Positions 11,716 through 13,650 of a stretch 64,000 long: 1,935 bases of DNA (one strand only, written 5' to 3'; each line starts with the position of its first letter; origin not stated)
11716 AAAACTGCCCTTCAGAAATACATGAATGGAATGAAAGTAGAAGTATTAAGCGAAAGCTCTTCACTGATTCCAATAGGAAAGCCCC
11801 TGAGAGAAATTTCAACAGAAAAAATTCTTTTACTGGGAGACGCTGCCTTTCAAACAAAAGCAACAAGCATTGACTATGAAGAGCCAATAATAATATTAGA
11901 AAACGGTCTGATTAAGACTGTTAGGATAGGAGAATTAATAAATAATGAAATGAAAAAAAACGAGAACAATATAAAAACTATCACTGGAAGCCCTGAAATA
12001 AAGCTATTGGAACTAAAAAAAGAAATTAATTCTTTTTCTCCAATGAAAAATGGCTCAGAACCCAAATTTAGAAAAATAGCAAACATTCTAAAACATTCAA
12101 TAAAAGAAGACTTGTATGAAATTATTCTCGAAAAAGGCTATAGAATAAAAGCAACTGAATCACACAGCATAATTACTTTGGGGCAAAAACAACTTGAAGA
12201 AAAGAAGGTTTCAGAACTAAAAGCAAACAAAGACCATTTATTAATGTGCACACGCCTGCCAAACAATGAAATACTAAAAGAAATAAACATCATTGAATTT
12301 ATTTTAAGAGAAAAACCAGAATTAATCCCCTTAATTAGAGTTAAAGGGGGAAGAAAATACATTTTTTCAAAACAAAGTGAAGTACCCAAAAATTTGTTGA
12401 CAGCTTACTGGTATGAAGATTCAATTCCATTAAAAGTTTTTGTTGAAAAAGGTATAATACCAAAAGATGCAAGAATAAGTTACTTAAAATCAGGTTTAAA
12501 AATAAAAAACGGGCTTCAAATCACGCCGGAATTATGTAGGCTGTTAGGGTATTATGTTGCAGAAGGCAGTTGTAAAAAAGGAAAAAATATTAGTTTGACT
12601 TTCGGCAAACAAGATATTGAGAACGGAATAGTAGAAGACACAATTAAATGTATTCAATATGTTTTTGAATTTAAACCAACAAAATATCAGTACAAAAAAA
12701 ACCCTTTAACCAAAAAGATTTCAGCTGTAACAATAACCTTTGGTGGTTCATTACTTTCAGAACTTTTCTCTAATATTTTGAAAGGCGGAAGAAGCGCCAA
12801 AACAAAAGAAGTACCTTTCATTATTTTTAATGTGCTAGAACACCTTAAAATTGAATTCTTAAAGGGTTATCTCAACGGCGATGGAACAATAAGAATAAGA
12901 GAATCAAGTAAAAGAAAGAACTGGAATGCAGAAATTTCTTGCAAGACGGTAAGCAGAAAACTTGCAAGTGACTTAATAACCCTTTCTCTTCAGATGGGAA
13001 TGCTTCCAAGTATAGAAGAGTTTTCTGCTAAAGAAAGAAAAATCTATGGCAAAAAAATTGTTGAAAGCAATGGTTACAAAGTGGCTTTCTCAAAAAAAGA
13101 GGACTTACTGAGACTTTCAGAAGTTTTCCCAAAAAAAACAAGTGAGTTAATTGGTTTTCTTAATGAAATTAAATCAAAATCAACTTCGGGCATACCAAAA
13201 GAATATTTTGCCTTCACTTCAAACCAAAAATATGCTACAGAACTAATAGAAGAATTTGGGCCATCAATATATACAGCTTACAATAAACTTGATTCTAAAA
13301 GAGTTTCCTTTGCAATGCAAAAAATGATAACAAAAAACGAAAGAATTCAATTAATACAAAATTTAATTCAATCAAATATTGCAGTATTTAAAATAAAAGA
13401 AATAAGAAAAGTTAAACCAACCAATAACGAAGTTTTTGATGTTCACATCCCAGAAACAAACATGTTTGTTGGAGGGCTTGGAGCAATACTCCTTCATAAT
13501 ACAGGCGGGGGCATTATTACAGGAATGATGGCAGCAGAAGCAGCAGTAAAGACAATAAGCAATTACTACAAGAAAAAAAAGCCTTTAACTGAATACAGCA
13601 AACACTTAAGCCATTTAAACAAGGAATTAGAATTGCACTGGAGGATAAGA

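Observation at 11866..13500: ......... intein inserted in the catalytic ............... motif of geranylgeranyl reductase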

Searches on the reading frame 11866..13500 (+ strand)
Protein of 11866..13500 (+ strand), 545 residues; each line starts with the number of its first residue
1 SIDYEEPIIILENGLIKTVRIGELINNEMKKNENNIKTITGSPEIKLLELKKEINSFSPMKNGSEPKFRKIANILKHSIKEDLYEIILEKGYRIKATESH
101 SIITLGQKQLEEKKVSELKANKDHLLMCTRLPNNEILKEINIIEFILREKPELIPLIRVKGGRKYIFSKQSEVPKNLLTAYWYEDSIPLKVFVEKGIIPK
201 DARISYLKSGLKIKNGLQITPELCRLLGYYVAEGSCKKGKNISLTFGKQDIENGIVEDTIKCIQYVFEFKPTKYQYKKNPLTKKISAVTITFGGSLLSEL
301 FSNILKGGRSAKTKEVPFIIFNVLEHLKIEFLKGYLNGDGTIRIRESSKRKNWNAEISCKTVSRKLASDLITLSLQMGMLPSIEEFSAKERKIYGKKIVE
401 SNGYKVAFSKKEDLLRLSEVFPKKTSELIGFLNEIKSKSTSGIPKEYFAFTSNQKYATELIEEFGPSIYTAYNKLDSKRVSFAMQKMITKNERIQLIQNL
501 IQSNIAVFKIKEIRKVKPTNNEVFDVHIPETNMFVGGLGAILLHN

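Call 4: search_protein_families(library=pfam, proteins=[window:11866-13500:+], max_evalue=0.1)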
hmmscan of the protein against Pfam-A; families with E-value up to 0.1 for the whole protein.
window:11866-13500:+ (545 aa): 2 families
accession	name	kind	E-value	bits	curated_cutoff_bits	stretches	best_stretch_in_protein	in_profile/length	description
PF14890.11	Intein_splicing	-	3.7e-19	69.5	35.8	1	9-545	1-155/155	Intein splicing domain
PF14528.11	LAGLIDADG_3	-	6.3e-08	33.2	22.5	1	328-405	3-65/82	LAGLIDADG-like domain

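Call 5: search_protein_families(library=ncbifam, proteins=[window:11866-13500:+], max_evalue=0.01)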
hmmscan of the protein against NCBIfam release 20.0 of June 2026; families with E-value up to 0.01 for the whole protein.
window:11866-13500:+ (545 aa): 8 families
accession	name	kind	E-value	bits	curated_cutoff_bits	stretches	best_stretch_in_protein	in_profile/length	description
NF045703.1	rSAM_Tes_intein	exception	4.9e-24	84.2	1700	1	8-425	163-548/1040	tetraether lipid synthase Tes, intein-containing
NF011303.0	PRK14715.1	equivalog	1e-20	72.5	1585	1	51-375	939-1253/1627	DNA-directed DNA polymerase II large subunit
NF011491.0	PRK14898.1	equivalog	4.2e-16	58.2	783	1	1-536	76-535/860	DNA-directed RNA polymerase subunit A''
TIGR01445.1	intein_Nterm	domain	5.7e-09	36.9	24.5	1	2-104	2-83/83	intein N-terminal splicing region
NF005852.0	PRK07773.1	equivalog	2.5e-07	29.4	780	1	309-545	594-826/886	replicative DNA helicase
NF038098.1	GyrA_w_intein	exception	4.7e-05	21.5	1850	1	305-396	314-399/1232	intein-containing DNA gyrase subunit A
NF011302.0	PRK14714.1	equivalog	0.0001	20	1791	1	18-146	949-1073/1350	DNA-directed DNA polymerase II large subunit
TIGR01443.1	intein_Cterm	domain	0.0031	17.7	15.6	1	522-545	1-23/24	intein C-terminal splicing region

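Call 18: search_solved_structures(query=window:11866-13500:+, max_evalue=0.01, show_alignments=2)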
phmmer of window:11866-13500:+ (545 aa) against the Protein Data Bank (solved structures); distinct sequences matched with E-value up to 0.01: 5.
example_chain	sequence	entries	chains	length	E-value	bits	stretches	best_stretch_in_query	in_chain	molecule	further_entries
5o9j_A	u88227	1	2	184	2e-21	79.7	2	2-133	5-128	Transcription initiation factor IIB,Transcription initiation factor IIB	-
5o9i_A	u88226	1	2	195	3.1e-21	79.1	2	2-138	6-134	Transcription initiation factor IIB,Transcription initiation factor IIB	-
2cw7_A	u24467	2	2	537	1.7e-17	66.8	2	5-165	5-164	Endonuclease PI-PkoII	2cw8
4o1s_A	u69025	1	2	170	0.00049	22.4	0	6-121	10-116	V-type ATP synthase alpha chain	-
6rpq_A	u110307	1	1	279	0.0065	18.7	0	20-123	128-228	Ubiquitin-like protein SMT3,1108aa long hypothetical cell division control protein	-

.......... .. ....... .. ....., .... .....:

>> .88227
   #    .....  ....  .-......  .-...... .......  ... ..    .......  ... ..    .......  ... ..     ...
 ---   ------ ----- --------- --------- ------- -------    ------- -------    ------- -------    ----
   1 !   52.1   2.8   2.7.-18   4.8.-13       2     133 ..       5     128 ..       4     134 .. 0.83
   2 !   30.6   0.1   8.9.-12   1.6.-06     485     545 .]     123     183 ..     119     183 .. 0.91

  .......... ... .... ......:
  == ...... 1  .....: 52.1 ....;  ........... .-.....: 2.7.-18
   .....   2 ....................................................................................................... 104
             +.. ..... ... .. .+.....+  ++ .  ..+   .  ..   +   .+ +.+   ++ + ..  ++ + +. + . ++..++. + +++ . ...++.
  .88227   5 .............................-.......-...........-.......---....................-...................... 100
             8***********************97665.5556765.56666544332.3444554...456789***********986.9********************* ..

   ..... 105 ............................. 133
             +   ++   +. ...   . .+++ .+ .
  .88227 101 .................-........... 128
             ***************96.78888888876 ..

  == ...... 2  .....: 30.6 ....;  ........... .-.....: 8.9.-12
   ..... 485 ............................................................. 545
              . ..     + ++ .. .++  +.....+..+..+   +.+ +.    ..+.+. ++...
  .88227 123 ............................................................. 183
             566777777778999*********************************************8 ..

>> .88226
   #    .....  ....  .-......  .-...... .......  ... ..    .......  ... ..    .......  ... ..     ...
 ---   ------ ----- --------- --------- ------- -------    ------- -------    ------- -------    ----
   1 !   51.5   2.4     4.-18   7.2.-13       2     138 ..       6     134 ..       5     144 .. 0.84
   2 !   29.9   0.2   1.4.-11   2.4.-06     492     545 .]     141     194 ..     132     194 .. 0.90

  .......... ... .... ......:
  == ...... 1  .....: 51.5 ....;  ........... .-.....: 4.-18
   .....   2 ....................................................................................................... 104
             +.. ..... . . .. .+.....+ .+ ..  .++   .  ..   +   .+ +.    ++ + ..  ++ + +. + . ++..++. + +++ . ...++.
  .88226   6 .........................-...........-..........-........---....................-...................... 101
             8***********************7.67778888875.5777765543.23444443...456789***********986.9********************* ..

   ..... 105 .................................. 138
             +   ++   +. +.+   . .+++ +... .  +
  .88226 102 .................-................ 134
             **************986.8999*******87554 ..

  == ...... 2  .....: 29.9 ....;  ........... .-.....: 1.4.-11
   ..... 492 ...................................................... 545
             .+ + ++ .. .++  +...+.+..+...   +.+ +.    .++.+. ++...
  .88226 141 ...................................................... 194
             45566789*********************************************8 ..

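Call 34: search_protein_representatives(protein=window:11866-13500:+)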
Query: 545 residues. Proteins with E-value up to 0.001 (for the whole library): 1379; up to 1e-10: 334; up to 1e-30: 41. The best 150 are listed.
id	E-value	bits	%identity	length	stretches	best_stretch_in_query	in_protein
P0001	0.0e+00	1175.4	100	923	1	1-545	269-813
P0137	3.0e-136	471.8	47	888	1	1-545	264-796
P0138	7.7e-136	470.4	45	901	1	1-545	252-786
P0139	6.6e-133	460.7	47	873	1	1-545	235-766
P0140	1.5e-112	393.6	40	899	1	1-545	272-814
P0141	1.8e-112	393.3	46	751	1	1-441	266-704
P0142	5.5e-104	365.3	40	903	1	1-545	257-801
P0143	1.3e-87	311.4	46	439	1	195-545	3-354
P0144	4.1e-63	230.5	55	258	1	1-253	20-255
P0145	8.6e-61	222.8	38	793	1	51-545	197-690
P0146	1.7e-53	198.7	33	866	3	2-381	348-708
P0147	8.4e-52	193.2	39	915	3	196-420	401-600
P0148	2.2e-48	181.9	33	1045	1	2-545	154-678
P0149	1.2e-47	179.5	32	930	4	68-382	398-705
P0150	3.7e-47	177.8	36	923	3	204-423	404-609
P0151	1.3e-44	169.4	32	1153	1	2-545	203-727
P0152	2.2e-44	168.7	31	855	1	1-545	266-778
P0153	4.4e-43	164.4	36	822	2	1-422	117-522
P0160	4.7e-38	147.8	33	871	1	65-545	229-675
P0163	4.7e-36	141.2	32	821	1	1-545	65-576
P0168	7.6e-34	133.9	29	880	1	4-545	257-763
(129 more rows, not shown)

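Call 35: search_protein_families(library=pfam, proteins=[P0145, P0146, P0148, P0151, P0152, P0153, P0160, P0163, P0168, P0140], max_evalue=0.00001)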
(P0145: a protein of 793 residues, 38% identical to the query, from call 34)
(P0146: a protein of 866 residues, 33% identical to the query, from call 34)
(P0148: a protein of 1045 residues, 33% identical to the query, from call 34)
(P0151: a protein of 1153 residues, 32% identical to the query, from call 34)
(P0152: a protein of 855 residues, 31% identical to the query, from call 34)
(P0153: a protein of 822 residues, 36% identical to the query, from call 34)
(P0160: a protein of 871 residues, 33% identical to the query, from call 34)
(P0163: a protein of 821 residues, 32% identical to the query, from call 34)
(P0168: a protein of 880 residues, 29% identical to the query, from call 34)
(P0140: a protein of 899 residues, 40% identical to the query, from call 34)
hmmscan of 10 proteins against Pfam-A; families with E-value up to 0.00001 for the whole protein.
P0145 (793 aa): 4 families
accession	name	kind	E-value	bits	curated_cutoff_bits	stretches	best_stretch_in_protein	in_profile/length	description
PF13307.12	Helicase_C_2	-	5.7e-39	134.3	25.3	2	685-779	68-164/170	Helicase C-terminal domain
PF14890.11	Intein_splicing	-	1.9e-24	86.7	35.8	1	186-690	16-155/155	Intein splicing domain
PF14528.11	LAGLIDADG_3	-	8e-12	45.7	22.5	1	465-534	1-65/82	LAGLIDADG-like domain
PF06777.17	HBB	-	6e-09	36.2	30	1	4-74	121-189/190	Helical and beta-bridge domain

P0146 (866 aa): 3 families
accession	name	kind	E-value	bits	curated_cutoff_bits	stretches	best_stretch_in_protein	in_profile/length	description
PF14528.11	LAGLIDADG_3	-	7.1e-22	77.9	22.5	1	104-156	2-57/82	LAGLIDADG-like domain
PF14890.11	Intein_splicing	-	1.1e-19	71.2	35.8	1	405-857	37-155/155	Intein splicing domain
PF21180.3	TOP6A-Spo11_Toprim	-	7.1e-06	26.6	24.1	0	308-347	57-98/170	Topoisomerase 6 subunit A/Spo11, Toprim domain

P0148 (1045 aa): 4 families
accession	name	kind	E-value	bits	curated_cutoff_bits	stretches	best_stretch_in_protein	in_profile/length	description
PF14890.11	Intein_splicing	-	2.9e-21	76.3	35.8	1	181-678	7-155/155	Intein splicing domain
PF04055.27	Radical_SAM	-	3.1e-19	70.2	29.5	1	679-785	52-166/166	Radical SAM superfamily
PF23545.1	Zn_ribbon_HMPTM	-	2.5e-14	53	27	1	7-52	3-43/45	HMPTM N-terminal zinc ribbon domain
PF14528.11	LAGLIDADG_3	-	5.4e-11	43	22.5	1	460-537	2-69/82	LAGLIDADG-like domain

P0151 (1153 aa): 4 families
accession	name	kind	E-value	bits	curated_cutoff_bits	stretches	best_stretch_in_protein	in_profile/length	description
PF14890.11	Intein_splicing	-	1.6e-22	80.4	35.8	1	221-727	10-155/155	Intein splicing domain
PF04055.27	Radical_SAM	-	4.5e-22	79.4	29.5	1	728-835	52-166/166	Radical SAM superfamily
PF14528.11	LAGLIDADG_3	-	1.2e-10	42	22.5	1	510-566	2-56/82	LAGLIDADG-like domain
PF23545.1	Zn_ribbon_HMPTM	-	8.6e-09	35.3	27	1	49-99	2-45/45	HMPTM N-terminal zinc ribbon domain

P0152 (855 aa): 3 families
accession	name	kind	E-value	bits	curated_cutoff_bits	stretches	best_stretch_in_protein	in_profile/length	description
PF21180.3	TOP6A-Spo11_Toprim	-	2.2e-48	164.9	24.1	2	172-266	2-98/170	Topoisomerase 6 subunit A/Spo11, Toprim domain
PF14890.11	Intein_splicing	-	1.5e-16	61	35.8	1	285-778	11-155/155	Intein splicing domain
PF04406.19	TP6A_N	-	1.8e-14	53.7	26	1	55-118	2-62/62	Type IIB DNA topoisomerase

P0153 (822 aa): 4 families
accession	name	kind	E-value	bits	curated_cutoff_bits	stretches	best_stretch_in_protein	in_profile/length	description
PF14890.11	Intein_splicing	-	4.7e-28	98.4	35.8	1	160-703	16-155/155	Intein splicing domain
PF00270.35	DEAD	-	1.3e-25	90.5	26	2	21-103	2-85/167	DEAD/DEAH box helicase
PF14528.11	LAGLIDADG_3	-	2.9e-08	34.3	22.5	0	438-506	4-76/82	LAGLIDADG-like domain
PF14947.12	HTH_45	-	3.1e-06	27.5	25.5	0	584-658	6-75/77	Winged helix-turn-helix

P0160 (871 aa): 4 families
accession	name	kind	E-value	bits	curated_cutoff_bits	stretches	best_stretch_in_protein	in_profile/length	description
PF01041.23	DegT_DnrJ_EryC1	-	2.3e-85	287.4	19.8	2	8-186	7-178/360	DegT/DnrJ/EryC1/StrS aminotransferase family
PF14890.11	Intein_splicing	-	2.7e-20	73.2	35.8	1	205-675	10-155/155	Intein splicing domain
PF14528.11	LAGLIDADG_3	-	6.7e-10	39.5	22.5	0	471-524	3-55/82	LAGLIDADG-like domain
PF00155.27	Aminotran_1_2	-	3.5e-07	30.2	19.7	1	29-125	38-151/361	Aminotransferase class I and II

P0163 (821 aa): 4 families
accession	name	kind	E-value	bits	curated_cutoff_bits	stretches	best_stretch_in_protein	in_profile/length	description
PF00382.24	TFIIB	-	1.1e-47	160.4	23.6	2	717-802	6-91/92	Transcription factor TFIIB repeat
PF14890.11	Intein_splicing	-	7.1e-19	68.6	35.8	1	74-576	2-155/155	Intein splicing domain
PF08271.17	Zn_Ribbon_TF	-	7.2e-13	48.3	29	1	7-48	2-43/43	TFIIB zinc-binding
PF14528.11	LAGLIDADG_3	-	1.1e-06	29.3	22.5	0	384-440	4-55/82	LAGLIDADG-like domain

P0168 (880 aa): 5 families
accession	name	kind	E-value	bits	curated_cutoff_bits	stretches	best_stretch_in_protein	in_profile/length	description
PF21180.3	TOP6A-Spo11_Toprim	-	2.6e-53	181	24.1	2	764-874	57-170/170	Topoisomerase 6 subunit A/Spo11, Toprim domain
PF20768.2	Topo_VI_alpha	-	1.5e-18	66.8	23.6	1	143-194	1-49/50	All-beta domain in DNA topoisomerase VI alpha subunit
PF04406.19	TP6A_N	-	7.3e-16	58.2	26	1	77-139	3-61/62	Type IIB DNA topoisomerase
PF14528.11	LAGLIDADG_3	-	1e-12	48.6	22.5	1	545-607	2-64/82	LAGLIDADG-like domain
PF14890.11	Intein_splicing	-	1.6e-10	41.5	35.8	1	318-763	33-155/155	Intein splicing domain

P0140 (899 aa): 2 families
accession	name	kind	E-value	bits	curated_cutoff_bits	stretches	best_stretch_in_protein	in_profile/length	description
PF14890.11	Intein_splicing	-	2.7e-16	60.2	35.8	1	329-814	26-155/155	Intein splicing domain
PF01494.25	FAD_binding_3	-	3.2e-06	27.1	22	0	3-265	3-293/349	FAD binding domain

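Call 36: predict_structure(alignment_id=A2)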
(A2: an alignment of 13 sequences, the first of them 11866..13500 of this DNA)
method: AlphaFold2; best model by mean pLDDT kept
length: 545 residues; sequences in the alignment: 13
mean_pLDDT: 87.0   pTM: 0.88
mean pLDDT of the five models: 87.0, 84.5, 84.3, 83.5, 78.5
residues with pLDDT >= 90: 221; 70-90: 301; 50-70: 20; < 50: 3
segments of 3 or more residues with pLDDT < 50: 543-545
pLDDT, mean of each block of 10 residues (from residue 1): 89 88 92 88 87 85 86 91 92 90 86 92 86 83 89 92 88 90 92 89 87 92 96 84 89 90 93 88 89 90 86 87 94 91 78 84 90 89 89 78 91 90 88 78 81 75 85 84 77 86 88 93 88 74 50
secondary structure, 60 per line:
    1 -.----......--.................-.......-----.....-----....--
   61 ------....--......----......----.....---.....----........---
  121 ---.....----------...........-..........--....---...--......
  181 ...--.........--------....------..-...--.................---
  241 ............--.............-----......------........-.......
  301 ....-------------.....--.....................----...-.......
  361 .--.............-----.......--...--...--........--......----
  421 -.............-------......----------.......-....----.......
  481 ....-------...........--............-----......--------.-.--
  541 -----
elements in order: E7-12 E15-20 H21-31 E36-39 E45-49 E55-58 E67-70 E73-78 E83-88 E93-97 E101-105 E110-114 E124-128 E139-141 H142-149 H151-156 E157-160 H163-166 H175-183 E186-188 H189-194 E203-206 E216-218 H221-233 E234-237 E241-247 H248-252 H255-267 E273-278 E285-292 H294-304 H318-322 H325-339 E340-345 E354-361 H364-376 E382-388 E391-393 E396-398 E401-408 H411-416 H422-434 E442-444 H458-464 H466-469 E474-476 H477-484 H492-502 E505-516 E522-527

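Call 38: fold_search(model_id=the predicted structure, library=pdb)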
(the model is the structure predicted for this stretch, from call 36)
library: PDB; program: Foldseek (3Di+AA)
matches with E <= 10: 697; with E <= 0.001: 72
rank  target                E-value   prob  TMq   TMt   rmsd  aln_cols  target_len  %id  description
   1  2cw7                  1.7e-28  1.00  0.64  0.65   7.3       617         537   20  Crystal structure of intein homing endonuclease II (released 2006-04-18)
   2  7qss                  1.2e-24  1.00  0.60  0.73   6.2       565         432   17  Crystal structure of homing endonuclease-associated TliVMA intein (C1A) (released 2022-03-30)
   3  1dq3                  2.7e-21  1.00  0.53  0.62   7.2       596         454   14  CRYSTAL STRUCTURE OF AN ARCHAEAL INTEIN-ENCODED HOMING ENDONUCLEASE PI-PFUI (released 2000-07-05)
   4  7qsu                  3.1e-21  1.00  0.54  0.78   7.0       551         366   16  Crystal structure of homing endonuclease-associated TliVMA intein (C1A, d333-339) (released 2022-03-30)
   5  7qst                  9.9e-18  1.00  0.49  0.70   6.7       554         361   15  Crystal structure of homing endonuclease-associated PhoVMA intein (C1A) (released 2022-03-30)
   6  1vde_B                1.5e-10  1.00  0.35  0.43  23.0       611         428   10  PI-SCEI, A HOMING ENDONUCLEASE WITH PROTEIN SPLICING ACTIVITY (released 1998-04-08)
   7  1vde_A                2.1e-10  1.00  0.35  0.42  22.4       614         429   10  PI-SCEI, A HOMING ENDONUCLEASE WITH PROTEIN SPLICING ACTIVITY (released 1998-04-08)
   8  1ef0_A                3.0e-10  1.00  0.35  0.42  24.5       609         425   11  CRYSTAL STRUCTURE OF PI-SCEI MINIPRECURSOR (released 2000-06-07)
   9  5o9i_B                4.2e-10  1.00  0.22  0.65   2.0       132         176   31  Crystal structure of transcription factor IIB Mvu mini-intein (released 2017-11-01)
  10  5o9j_B                7.3e-10  1.00  0.20  0.52   3.9       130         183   33  Crystal structure of transcription factor IIB Mja mini-intein (released 2017-11-01)
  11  5o9i_A                8.1e-10  1.00  0.21  0.65   1.8       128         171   30  Crystal structure of transcription factor IIB Mvu mini-intein (released 2017-11-01)
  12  5o9j_A                1.7e-09  1.00  0.19  0.51   4.0       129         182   32  Crystal structure of transcription factor IIB Mja mini-intein (released 2017-11-01)
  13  1jva_B                2.2e-09  1.00  0.34  0.41  24.5       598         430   11  CRYSTAL STRUCTURE OF THE VMA1-DERIVED ENDONUCLEASE BEARING THE N AND C EXTEIN PROPEPTIDES (released 2002-08-29)
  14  1um2_B                3.2e-08  1.00  0.33  0.41  25.1       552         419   12  Crystal Structure of the Vma1-Derived Endonuclease with the Ligated Extein Segment (released 2004-09-22)
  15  1dfa                  3.6e-08  1.00  0.35  0.44  21.0       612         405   10  CRYSTAL STRUCTURE OF PI-SCEI IN C2 SPACE GROUP (released 1999-12-08)
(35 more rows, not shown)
